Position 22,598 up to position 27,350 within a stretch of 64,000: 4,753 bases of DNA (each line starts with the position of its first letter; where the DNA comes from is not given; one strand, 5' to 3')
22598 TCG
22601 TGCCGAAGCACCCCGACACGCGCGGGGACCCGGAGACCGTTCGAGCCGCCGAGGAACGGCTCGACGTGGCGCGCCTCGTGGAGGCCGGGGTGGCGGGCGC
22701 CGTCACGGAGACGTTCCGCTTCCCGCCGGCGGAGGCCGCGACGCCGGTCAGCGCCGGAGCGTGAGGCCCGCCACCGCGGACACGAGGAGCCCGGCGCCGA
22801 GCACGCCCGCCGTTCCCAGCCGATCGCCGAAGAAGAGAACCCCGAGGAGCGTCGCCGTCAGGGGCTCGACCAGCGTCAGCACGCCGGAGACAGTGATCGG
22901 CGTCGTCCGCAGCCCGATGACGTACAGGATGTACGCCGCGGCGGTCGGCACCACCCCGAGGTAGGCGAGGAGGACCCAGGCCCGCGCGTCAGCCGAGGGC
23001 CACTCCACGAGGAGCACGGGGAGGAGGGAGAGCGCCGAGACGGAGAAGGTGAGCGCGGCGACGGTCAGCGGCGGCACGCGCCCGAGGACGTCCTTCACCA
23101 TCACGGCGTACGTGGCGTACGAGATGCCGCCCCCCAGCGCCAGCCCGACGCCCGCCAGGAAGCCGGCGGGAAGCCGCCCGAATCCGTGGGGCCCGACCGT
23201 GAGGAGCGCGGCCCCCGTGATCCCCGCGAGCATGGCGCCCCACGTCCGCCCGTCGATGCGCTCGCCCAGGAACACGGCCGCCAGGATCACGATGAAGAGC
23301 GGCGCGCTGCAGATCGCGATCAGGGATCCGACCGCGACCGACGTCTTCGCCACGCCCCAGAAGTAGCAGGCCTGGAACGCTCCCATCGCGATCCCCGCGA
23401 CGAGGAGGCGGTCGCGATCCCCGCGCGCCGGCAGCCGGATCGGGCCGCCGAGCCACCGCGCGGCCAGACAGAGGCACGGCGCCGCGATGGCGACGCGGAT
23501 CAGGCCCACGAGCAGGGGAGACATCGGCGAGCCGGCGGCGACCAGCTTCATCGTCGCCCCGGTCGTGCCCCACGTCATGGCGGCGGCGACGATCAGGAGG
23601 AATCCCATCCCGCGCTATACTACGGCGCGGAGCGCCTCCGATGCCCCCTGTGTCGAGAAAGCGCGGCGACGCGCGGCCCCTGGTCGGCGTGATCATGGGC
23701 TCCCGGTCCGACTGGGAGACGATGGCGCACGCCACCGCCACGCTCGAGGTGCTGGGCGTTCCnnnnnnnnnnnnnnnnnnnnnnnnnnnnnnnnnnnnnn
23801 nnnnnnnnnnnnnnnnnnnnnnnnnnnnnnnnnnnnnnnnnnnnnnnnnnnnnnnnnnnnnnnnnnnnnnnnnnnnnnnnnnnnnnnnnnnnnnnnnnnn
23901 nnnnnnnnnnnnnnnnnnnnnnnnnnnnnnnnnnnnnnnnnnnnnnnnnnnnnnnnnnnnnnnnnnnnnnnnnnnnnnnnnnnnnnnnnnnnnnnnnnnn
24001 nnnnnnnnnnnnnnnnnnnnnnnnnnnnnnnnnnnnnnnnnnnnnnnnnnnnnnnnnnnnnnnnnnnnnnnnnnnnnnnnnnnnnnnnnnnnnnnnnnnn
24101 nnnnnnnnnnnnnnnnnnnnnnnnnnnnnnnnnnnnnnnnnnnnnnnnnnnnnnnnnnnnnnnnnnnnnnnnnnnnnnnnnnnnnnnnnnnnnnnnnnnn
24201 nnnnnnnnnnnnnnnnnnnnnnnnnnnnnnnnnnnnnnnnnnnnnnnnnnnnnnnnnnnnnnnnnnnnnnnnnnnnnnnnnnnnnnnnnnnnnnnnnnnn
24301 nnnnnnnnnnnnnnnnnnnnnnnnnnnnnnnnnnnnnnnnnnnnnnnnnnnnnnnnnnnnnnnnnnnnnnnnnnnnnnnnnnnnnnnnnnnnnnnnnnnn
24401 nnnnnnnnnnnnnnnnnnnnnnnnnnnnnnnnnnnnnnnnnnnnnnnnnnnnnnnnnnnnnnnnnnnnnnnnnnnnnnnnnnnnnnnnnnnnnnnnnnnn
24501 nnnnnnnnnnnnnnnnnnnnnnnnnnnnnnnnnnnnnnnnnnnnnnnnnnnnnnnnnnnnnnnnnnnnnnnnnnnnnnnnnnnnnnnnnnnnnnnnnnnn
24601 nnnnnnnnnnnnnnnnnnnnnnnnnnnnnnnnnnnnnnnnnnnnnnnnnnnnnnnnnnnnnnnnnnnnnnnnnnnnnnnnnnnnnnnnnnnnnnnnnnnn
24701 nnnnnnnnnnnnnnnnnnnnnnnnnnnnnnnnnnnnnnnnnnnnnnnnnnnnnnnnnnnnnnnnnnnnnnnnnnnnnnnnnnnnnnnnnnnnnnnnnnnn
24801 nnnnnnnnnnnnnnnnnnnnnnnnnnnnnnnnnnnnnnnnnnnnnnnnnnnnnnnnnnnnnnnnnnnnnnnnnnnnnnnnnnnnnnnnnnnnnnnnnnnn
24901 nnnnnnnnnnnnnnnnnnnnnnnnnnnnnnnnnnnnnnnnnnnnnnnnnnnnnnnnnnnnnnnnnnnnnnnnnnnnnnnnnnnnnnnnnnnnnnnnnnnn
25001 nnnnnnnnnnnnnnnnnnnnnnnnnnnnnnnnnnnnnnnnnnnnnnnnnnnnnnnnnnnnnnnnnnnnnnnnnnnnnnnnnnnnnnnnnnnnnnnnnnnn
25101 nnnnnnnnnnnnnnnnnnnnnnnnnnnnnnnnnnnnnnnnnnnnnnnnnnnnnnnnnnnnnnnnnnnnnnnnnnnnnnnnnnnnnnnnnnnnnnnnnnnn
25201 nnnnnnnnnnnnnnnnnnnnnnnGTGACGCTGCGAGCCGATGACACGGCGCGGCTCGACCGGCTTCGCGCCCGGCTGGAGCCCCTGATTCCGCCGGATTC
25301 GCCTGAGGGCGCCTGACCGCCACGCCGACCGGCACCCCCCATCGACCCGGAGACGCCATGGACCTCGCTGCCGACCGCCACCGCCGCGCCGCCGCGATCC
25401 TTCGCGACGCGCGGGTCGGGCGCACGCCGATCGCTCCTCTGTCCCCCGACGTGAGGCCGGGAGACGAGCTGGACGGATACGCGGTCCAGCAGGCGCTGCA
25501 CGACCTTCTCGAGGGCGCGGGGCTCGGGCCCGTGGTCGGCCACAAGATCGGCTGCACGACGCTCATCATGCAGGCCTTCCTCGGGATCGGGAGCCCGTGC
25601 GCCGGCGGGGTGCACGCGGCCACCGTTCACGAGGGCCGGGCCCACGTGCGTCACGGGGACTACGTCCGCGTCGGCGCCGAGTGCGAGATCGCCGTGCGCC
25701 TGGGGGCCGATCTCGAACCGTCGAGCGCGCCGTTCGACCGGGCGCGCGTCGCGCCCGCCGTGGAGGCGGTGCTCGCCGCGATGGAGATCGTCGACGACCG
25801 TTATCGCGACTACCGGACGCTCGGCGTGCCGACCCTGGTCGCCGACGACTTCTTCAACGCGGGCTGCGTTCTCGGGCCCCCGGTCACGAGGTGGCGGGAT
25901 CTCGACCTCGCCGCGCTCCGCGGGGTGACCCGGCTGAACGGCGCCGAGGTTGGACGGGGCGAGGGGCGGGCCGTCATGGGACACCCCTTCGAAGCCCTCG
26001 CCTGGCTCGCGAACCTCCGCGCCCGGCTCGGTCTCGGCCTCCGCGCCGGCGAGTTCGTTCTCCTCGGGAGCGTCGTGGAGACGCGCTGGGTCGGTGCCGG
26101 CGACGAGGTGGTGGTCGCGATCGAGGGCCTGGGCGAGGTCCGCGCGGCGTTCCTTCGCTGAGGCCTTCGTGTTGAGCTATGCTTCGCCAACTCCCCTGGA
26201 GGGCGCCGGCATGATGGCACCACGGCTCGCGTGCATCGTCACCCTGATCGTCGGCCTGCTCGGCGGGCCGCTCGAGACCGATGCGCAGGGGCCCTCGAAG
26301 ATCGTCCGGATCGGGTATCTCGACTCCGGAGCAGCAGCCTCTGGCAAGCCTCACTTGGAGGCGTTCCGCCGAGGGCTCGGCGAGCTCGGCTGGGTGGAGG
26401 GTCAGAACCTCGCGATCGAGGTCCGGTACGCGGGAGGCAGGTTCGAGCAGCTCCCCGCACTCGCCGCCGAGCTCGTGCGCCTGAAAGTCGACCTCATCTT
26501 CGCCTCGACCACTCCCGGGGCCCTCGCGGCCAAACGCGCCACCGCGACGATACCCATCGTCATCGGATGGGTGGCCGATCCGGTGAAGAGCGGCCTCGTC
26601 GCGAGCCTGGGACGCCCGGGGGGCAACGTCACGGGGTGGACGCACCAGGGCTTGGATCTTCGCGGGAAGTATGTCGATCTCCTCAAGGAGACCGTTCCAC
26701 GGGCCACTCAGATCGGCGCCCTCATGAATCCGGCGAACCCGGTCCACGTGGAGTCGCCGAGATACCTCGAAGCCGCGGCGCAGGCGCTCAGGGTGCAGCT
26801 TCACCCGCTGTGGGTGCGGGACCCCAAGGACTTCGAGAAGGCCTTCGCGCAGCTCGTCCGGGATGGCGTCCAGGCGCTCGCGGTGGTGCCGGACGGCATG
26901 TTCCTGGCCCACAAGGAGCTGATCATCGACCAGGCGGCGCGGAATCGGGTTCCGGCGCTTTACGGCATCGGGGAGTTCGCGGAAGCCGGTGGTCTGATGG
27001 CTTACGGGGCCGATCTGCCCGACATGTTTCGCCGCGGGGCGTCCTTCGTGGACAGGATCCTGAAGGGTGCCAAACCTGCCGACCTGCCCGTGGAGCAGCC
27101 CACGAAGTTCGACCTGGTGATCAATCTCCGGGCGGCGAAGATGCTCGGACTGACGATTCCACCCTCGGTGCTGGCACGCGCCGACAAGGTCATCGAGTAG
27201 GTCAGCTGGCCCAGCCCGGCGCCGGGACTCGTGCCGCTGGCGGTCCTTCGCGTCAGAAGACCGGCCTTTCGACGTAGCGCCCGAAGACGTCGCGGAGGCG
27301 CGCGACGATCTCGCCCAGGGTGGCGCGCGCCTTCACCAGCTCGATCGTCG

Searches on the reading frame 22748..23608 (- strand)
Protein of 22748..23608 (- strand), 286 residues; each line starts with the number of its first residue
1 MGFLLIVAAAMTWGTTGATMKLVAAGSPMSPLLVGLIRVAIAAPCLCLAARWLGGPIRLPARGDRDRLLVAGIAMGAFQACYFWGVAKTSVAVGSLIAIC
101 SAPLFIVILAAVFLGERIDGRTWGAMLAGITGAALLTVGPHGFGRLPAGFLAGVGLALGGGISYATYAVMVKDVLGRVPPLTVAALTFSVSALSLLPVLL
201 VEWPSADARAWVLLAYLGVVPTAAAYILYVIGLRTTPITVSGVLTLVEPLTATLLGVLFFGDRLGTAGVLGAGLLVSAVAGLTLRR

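Call 50: search_protein_families(library=pfam, proteins=[window:22748-23608:-], max_evalue=0.00001)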
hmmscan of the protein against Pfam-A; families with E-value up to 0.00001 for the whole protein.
window:22748-23608:- (286 aa): 1 family
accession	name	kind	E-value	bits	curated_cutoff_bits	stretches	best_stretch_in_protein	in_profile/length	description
PF00892.27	EamA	-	4.9e-38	130.9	28.2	2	152-283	2-134/135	EamA-like transporter family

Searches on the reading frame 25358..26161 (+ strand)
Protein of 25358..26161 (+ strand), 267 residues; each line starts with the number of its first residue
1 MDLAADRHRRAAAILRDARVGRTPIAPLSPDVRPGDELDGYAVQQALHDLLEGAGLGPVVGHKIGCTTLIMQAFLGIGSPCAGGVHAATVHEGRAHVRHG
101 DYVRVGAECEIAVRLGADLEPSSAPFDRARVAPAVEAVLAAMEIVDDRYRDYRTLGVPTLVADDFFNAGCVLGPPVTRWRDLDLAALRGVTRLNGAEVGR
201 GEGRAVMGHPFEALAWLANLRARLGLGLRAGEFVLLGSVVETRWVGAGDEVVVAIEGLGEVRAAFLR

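Call 60: search_protein_families(library=pfam, proteins=[window:25358-26161:+], max_evalue=0.00001)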
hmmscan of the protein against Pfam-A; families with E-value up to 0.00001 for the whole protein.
window:25358-26161:+ (267 aa): 1 family
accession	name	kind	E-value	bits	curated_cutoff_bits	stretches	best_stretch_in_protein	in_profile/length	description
PF01557.24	FAA_hydrolase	-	5.1e-16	59.4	23.9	1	94-263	47-211/214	Fumarylacetoacetate (FAA) hydrolase C-terminal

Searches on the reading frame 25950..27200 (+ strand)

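Call 60: search_protein_families(library=pfam, proteins=[window:25950-27200:+], max_evalue=0.00001)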
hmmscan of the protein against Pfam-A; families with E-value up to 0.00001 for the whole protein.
window:25950-27200:+ (416 aa): 1 family
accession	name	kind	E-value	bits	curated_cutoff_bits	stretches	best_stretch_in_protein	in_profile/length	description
PF04392.18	ABC_sub_bind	-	1.5e-44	152.8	25.9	1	139-415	20-293/293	ABC transporter substrate binding protein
